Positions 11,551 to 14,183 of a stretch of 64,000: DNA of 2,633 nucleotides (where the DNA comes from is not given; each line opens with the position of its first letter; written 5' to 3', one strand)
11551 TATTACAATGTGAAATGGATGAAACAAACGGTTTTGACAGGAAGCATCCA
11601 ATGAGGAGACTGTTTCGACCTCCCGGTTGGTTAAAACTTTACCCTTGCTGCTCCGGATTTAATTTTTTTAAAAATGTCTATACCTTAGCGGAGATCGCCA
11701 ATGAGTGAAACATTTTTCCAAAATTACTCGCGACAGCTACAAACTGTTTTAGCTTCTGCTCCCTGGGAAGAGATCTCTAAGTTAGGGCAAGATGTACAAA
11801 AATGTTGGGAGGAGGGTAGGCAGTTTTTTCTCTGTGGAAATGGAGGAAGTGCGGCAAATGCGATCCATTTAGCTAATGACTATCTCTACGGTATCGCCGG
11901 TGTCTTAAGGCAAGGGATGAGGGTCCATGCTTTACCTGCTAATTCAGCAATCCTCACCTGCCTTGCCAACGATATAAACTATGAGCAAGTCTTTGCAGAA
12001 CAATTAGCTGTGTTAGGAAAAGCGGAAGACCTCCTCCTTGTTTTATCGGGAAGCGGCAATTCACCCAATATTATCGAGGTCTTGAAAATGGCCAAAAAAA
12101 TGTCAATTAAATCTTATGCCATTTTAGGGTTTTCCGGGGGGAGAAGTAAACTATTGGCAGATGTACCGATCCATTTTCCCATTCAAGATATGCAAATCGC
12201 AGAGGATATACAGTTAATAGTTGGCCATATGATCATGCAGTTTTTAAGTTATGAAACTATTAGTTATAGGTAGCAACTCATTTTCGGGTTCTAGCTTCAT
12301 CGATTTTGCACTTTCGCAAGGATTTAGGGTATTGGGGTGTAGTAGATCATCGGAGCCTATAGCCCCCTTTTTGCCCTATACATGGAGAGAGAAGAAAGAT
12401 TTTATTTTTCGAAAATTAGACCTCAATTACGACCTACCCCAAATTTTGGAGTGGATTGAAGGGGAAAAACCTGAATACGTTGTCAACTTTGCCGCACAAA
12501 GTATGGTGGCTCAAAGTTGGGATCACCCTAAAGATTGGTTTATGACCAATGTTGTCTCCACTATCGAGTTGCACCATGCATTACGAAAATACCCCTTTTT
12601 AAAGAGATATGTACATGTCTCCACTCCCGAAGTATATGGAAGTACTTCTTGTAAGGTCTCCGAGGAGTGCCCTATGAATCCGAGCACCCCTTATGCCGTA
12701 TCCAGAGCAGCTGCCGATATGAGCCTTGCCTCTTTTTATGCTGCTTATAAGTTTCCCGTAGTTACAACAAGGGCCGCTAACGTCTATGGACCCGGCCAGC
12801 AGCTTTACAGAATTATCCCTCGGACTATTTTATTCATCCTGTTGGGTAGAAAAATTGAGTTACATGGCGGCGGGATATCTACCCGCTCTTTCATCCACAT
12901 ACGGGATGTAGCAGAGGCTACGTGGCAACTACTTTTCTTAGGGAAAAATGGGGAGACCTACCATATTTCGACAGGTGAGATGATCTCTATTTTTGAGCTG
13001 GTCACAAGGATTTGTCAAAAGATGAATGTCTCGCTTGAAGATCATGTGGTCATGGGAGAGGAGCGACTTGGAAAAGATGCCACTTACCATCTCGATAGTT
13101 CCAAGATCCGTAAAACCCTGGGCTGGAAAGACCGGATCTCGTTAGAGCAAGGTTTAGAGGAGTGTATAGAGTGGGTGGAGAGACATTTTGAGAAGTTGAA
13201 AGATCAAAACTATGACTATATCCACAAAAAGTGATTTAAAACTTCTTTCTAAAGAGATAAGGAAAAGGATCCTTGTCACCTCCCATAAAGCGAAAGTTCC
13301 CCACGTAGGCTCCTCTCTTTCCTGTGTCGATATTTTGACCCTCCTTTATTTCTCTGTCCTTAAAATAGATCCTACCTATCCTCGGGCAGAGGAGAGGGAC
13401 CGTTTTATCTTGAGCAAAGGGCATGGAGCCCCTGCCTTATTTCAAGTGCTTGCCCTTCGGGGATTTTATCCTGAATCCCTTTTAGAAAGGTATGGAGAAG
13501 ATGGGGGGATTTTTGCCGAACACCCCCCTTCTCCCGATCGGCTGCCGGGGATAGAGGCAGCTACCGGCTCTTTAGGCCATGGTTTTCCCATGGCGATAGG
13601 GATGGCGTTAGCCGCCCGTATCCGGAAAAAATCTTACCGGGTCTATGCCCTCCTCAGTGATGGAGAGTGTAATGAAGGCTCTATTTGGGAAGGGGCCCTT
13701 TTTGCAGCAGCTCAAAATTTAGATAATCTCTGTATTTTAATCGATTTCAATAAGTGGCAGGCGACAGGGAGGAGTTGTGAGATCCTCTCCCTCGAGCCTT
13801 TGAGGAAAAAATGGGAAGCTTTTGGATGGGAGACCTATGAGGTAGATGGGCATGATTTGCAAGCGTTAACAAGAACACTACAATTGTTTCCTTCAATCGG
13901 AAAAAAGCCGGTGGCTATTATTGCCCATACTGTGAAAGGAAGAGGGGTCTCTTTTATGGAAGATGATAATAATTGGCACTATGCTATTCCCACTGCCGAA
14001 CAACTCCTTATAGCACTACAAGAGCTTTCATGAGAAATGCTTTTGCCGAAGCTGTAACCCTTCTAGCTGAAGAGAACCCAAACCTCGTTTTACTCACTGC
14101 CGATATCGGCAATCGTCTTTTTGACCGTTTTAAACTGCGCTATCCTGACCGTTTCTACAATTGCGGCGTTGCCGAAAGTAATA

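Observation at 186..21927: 22-kb, 23-gene nucleotide-sugar tailoring cluster with no canonical assembly or export genes in view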

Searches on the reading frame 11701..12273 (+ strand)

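Call 6: search_protein_families(library=pfam, proteins=[window:11701-12273:+], max_evalue=0.001)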
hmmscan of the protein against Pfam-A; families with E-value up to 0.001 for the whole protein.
window:11701-12273:+ (190 aa): 1 family
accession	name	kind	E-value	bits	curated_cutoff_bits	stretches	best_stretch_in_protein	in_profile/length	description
PF13580.11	SIS_2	-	1.7e-21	77.1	27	1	6-143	2-138/138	SIS domain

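Call 9: search_protein_families(library=ncbifam, proteins=[window:11701-12273:+], max_evalue=0.01)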
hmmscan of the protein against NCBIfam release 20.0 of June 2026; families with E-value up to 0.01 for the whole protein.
window:11701-12273:+ (190 aa): 10 families
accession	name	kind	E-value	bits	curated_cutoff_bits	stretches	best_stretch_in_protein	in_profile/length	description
TIGR00441.1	gmhA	equivalog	1e-32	113.3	209.45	1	35-181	7-152/154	D-sedoheptulose 7-phosphate isomerase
NF010546.0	PRK13936.1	equivalog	3.9e-27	95.3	276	1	23-179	27-185/197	phosphoheptose isomerase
NF001628.0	PRK00414.1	equivalog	6.3e-24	84.7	265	1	25-185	30-189/192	D-sedoheptulose 7-phosphate isomerase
NF010547.0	PRK13938.1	equivalog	6.6e-23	81.4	320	1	28-182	34-187/196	D-sedoheptulose 7-phosphate isomerase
NF008138.0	PRK10886.1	equivalog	1.4e-19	70.6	352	1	10-162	12-166/196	DnaA initiator-associating protein DiaA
NF002805.0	PRK02947.1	subfamily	3.9e-06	26.2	135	1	2-138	4-137/247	sugar isomerase domain-containing protein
TIGR03127.2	RuMP_HxlB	equivalog_domain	0.00027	20.9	160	1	106-165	70-129/178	6-phospho-3-hexuloisomerase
NF041755.1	RuMP_HxlAB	equivalog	0.0021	17.1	500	1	107-160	287-340/391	bifunctional 3-hexulose-6-phosphate synthase/6-phospho-3-hexuloisomerase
NF010701.0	PRK14101.1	equivalog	0.0043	15.3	920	1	98-143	506-550/638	bifunctional transcriptional regulator/glucokinase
NF046059.1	NagB_SO3506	equivalog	0.0044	16.4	430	1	97-141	78-119/330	glucosamine-6-phosphate deaminase NagB-II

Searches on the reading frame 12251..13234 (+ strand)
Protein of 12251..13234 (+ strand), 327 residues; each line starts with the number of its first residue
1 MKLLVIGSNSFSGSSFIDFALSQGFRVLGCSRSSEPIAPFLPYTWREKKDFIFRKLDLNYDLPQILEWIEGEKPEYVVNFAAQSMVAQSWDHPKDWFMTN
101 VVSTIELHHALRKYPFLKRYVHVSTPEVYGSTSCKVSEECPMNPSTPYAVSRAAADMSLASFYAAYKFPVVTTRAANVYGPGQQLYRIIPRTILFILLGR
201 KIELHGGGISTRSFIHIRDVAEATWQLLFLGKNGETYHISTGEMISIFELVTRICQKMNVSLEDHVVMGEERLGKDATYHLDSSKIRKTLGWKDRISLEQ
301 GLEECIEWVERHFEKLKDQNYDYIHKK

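Call 6: search_protein_families(library=pfam, proteins=[window:12251-13234:+], max_evalue=0.001)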
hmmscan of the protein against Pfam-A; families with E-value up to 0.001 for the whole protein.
window:12251-13234:+ (327 aa): 4 families
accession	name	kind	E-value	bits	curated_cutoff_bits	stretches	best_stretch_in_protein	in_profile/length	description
PF16363.11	GDP_Man_Dehyd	-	2.2e-50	172.5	27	1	4-304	1-331/332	GDP-mannose 4,6 dehydratase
PF01370.27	Epimerase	-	3.5e-42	144.9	20.9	1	4-239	2-239/240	NAD dependent epimerase/dehydratase family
PF04321.23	RmlD_sub_bind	-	1.5e-09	37.8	27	1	1-262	1-235/287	RmlD substrate binding domain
PF02719.21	Polysacc_synt_2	-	0.00049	19.8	20.2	0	64-262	68-251/293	Polysaccharide biosynthesis protein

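Call 9: search_protein_families(library=ncbifam, proteins=[window:12251-13234:+], max_evalue=0.01)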
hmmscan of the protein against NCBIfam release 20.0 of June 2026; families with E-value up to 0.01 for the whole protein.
window:12251-13234:+ (327 aa): 19 families
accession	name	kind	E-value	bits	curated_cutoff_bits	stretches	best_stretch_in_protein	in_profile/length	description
TIGR01181.1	dTDP_gluc_dehyt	equivalog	1.4e-62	211.7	365.1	1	2-312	1-314/321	dTDP-glucose 4,6-dehydratase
NF007582.0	PRK10217.1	equivalog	1.5e-34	119.7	698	1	48-313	50-338/355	dTDP-glucose 4,6-dehydratase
NF007490.0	PRK10084.1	subfamily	1.9e-34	119.2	649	1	45-322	46-350/361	dTDP-glucose 4,6-dehydratase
TIGR04180.1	EDH_00030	hypoth_equivalog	1e-31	110.1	475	1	4-295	2-295/297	NAD-dependent 4,6-dehydratase LegB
TIGR01179.1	galE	equivalog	3e-30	105.2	262.3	1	2-313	1-329/332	UDP-glucose 4-epimerase GalE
TIGR02622.1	CDP_4_6_dhtase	equivalog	1.4e-25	90.2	278.45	1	2-317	6-338/352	CDP-glucose 4,6-dehydratase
TIGR01472.1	gmd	equivalog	1.2e-21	77.3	415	1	4-265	4-275/342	GDP-mannose 4,6-dehydratase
NF047922.1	GDPFucSynFcl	equivalog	1.6e-12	47.6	500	1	63-310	43-302/308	GDP-L-fucose synthase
TIGR01214.1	rmlD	equivalog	2.6e-11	43.2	224.05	1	2-259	1-227/285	dTDP-4-dehydrorhamnose reductase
NF011728.1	PRK15181.1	equivalog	8.3e-11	41.5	760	1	75-309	92-337/348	Vi polysaccharide biosynthesis UDP-N-acetylglucosaminuronic acid C-4 epimerase TviC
NF007956.0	PRK10675.1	subfamily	2.7e-09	36.6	394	2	70-158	70-159/338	UDP-glucose 4-epimerase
NF042422.1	oxyalk_red_OleD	equivalog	7.4e-09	35.4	580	1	1-258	1-250/329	2-alkyl-3-oxoalkanoate reductase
TIGR02197.1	heptose_epim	equivalog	8.7e-09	35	274.6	1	63-311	53-315/316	ADP-glyceromanno-heptose 6-epimerase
NF041015.1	UDPsulfquin_syn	equivalog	3.7e-07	29.4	575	0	53-140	70-159/384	UDP-sulfoquinovose synthase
TIGR03466.1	HpnA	hypoth_equivalog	3.1e-06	26.3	367.65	1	75-256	66-244/327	hopanoid-associated sugar epimerase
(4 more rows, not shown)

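Call 47: search_solved_structures(query=window:12251-13234:+, max_evalue=1e-10)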
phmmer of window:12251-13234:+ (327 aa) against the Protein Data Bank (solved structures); distinct sequences matched with E-value up to 1e-10: 61 (the best 60 are shown).
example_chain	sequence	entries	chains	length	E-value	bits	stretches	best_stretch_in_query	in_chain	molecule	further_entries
6bi4_A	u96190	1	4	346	4.8e-49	170.4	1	1-314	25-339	dTDP-glucose 4,6-dehydratase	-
2hun_A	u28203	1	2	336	5.6e-41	143.9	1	1-311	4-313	336aa long hypothetical dTDP-glucose 4,6-dehydratase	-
6vlo_A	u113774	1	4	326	3e-39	138.2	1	3-310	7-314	Putative dTDP-D-glucose 4,6-dehydratase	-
1kep_A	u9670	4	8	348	6.9e-35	123.9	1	72-310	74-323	dTDP-D-glucose 4,6-dehydratase | DTDP-GLUCOSE 4,6-DEHYDRATASE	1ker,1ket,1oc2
1bxk_A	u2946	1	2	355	1.8e-32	116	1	2-310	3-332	PROTEIN (DTDP-GLUCOSE 4,6-DEHYDRATASE)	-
8du1_A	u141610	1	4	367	5.8e-32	114.3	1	50-317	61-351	dTDP-glucose 4,6-dehydratase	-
8shh_A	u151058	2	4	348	1.4e-31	113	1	75-313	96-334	dTDP-glucose 4,6-dehydratase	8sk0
1r66_A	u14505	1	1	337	2.8e-31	112.1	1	75-311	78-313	TDP-glucose-4,6-dehydratase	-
1r6d_A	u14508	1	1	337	1e-30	110.2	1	75-311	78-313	TDP-glucose-4,6-dehydratase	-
1g1a_A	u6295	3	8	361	2.5e-29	105.6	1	48-309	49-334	DTDP-D-GLUCOSE 4,6-DEHYDRATASE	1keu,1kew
2pk3_A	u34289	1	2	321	1e-28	103.7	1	1-307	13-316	GDP-6-deoxy-D-lyxo-4-hexulose reductase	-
7ys8_A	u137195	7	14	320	3.4e-25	92.1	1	1-312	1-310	UDP-glucose 4-epimerase | UDP-glucose 4-epimerase along with EC 5.1.3.2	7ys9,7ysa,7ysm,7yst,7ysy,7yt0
4zrm_A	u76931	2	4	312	2.4e-24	89.3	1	1-311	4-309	UDP-glucose 4-epimerase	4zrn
6kv9_A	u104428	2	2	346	3.7e-23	85.4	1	75-313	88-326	MoeE5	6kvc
6zl6_A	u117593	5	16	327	4.2e-21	78.6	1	1-312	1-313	Epimerase domain-containing protein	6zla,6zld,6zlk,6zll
7us5_A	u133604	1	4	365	6.3e-19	71.5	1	4-307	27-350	GDP-D-GLYCERO-D-MANNO-HEPTOSE 4,6-DEHYDRATASE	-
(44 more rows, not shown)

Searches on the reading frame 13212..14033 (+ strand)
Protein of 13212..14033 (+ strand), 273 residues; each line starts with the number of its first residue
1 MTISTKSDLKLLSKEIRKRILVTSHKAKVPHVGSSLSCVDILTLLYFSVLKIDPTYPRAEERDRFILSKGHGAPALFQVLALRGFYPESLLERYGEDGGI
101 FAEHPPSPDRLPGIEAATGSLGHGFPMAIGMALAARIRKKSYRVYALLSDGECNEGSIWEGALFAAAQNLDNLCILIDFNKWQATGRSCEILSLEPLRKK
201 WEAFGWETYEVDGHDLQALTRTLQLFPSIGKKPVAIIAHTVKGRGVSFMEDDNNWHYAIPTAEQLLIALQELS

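Call 6: search_protein_families(library=pfam, proteins=[window:13212-14033:+], max_evalue=0.001)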
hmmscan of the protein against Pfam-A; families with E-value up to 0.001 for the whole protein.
window:13212-14033:+ (273 aa): 3 families
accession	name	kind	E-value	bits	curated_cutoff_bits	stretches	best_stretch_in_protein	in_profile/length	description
PF00456.26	Transketolase_N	-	2.3e-33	116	22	1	20-258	13-261/334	Transketolase, thiamine diphosphate binding domain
PF13292.11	DXP_synthase_N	-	5.4e-09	36.1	21.2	1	6-182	15-173/274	1-deoxy-D-xylulose-5-phosphate synthase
PF00676.26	E1_dh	-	5.2e-07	29.4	22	1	117-220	99-201/300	Dehydrogenase E1 component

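Call 9: search_protein_families(library=ncbifam, proteins=[window:13212-14033:+], max_evalue=0.01)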
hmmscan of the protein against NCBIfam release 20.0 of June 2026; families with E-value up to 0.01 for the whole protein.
window:13212-14033:+ (273 aa): 13 families
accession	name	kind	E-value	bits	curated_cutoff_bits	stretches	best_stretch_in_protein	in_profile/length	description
NF004559.0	PRK05899.2-5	equivalog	4.2e-75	253.2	488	1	7-272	16-279/627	transketolase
NF004556.0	PRK05899.2-2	equivalog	8.6e-63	212.6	575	1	5-272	13-276/639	transketolase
TIGR00232.1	tktlase_bact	equivalog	3.1e-39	134.9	682.25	1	22-265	13-266/654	transketolase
NF004558.0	PRK05899.2-4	equivalog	4.4e-33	114.6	788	1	19-268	13-266/651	transketolase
TIGR03182.1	PDH_E1_alph_y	equivalog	1.6e-11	43.7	393.85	1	119-250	110-243/315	pyruvate dehydrogenase (acetyl-transferring) E1 component subunit alpha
NF003933.0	PRK05444.2-2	equivalog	1.8e-10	40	395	1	119-256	118-263/606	1-deoxy-D-xylulose-5-phosphate synthase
TIGR00204.1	dxs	equivalog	3e-10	39.3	465.95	2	5-178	14-170/616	1-deoxy-D-xylulose-5-phosphate synthase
NF008968.0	PRK12315.1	subfamily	3.8e-10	38.7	510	1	127-260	122-264/582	1-deoxy-D-xylulose-5-phosphate synthase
TIGR03181.1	PDH_E1_alph_x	equivalog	1.8e-09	36.9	411.35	1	121-223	124-225/341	pyruvate dehydrogenase (acetyl-transferring) E1 component subunit alpha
TIGR00759.1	aceE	equivalog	1.9e-07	29.5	859.9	1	60-181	129-258/885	pyruvate dehydrogenase (acetyl-transferring), homodimeric type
NF005485.1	PRK07092.1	equivalog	0.00015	20.7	493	1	116-181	393-452/523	benzoylformate decarboxylase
TIGR03186.1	AKGDH_not_PDH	exception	0.00044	18.7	1408.3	1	65-184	133-261/889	alpha-ketoglutarate dehydrogenase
NF003616.0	PRK05261.1-1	subfamily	0.0014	16.9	777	1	110-213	132-235/788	phosphoketolase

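Call 63: search_solved_structures(query=window:13212-14033:+, max_evalue=1e-10, show_alignments=4)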
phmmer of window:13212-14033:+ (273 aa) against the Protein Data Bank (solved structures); distinct sequences matched with E-value up to 1e-10: 41.
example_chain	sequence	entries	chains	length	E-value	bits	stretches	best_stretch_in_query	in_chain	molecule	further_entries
6yak_AAA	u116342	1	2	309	8.6e-67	228.5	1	8-272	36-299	N-terminal component of the split chain transketolase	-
3ooy_A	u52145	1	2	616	6.9e-44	153.4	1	23-258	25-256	Transketolase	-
3mos_A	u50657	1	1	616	6.9e-44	153.4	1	24-258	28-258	Transketolase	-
6rjb_A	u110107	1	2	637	7.3e-44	153.3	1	24-258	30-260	Transketolase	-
4kxu_A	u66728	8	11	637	7.3e-44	153.3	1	24-258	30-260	Transketolase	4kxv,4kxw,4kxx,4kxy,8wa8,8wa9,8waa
6ha3_A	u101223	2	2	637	1.9e-43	152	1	24-258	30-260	Transketolase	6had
7wrr_A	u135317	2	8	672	1.7e-25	93.1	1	8-243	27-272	Transketolase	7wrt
2e6k_A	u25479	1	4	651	1.9e-25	93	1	8-243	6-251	Transketolase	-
8r3o_A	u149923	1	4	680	4.1e-25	91.9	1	12-256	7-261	Transketolase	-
3m34_A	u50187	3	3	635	4.3e-25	91.8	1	25-266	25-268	Transketolase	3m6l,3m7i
3l84_A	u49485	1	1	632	4.6e-25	91.7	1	25-266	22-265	Transketolase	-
8r3r_A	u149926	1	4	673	6.3e-25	91.2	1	24-259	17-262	Probable transketolase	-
8r3p_A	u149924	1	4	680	3.3e-24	88.9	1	19-246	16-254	Transketolase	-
3kom_A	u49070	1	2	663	3.2e-23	85.7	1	15-246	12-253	Transketolase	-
8cip_A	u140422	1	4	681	3.2e-23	85.7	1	16-250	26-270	Transketolase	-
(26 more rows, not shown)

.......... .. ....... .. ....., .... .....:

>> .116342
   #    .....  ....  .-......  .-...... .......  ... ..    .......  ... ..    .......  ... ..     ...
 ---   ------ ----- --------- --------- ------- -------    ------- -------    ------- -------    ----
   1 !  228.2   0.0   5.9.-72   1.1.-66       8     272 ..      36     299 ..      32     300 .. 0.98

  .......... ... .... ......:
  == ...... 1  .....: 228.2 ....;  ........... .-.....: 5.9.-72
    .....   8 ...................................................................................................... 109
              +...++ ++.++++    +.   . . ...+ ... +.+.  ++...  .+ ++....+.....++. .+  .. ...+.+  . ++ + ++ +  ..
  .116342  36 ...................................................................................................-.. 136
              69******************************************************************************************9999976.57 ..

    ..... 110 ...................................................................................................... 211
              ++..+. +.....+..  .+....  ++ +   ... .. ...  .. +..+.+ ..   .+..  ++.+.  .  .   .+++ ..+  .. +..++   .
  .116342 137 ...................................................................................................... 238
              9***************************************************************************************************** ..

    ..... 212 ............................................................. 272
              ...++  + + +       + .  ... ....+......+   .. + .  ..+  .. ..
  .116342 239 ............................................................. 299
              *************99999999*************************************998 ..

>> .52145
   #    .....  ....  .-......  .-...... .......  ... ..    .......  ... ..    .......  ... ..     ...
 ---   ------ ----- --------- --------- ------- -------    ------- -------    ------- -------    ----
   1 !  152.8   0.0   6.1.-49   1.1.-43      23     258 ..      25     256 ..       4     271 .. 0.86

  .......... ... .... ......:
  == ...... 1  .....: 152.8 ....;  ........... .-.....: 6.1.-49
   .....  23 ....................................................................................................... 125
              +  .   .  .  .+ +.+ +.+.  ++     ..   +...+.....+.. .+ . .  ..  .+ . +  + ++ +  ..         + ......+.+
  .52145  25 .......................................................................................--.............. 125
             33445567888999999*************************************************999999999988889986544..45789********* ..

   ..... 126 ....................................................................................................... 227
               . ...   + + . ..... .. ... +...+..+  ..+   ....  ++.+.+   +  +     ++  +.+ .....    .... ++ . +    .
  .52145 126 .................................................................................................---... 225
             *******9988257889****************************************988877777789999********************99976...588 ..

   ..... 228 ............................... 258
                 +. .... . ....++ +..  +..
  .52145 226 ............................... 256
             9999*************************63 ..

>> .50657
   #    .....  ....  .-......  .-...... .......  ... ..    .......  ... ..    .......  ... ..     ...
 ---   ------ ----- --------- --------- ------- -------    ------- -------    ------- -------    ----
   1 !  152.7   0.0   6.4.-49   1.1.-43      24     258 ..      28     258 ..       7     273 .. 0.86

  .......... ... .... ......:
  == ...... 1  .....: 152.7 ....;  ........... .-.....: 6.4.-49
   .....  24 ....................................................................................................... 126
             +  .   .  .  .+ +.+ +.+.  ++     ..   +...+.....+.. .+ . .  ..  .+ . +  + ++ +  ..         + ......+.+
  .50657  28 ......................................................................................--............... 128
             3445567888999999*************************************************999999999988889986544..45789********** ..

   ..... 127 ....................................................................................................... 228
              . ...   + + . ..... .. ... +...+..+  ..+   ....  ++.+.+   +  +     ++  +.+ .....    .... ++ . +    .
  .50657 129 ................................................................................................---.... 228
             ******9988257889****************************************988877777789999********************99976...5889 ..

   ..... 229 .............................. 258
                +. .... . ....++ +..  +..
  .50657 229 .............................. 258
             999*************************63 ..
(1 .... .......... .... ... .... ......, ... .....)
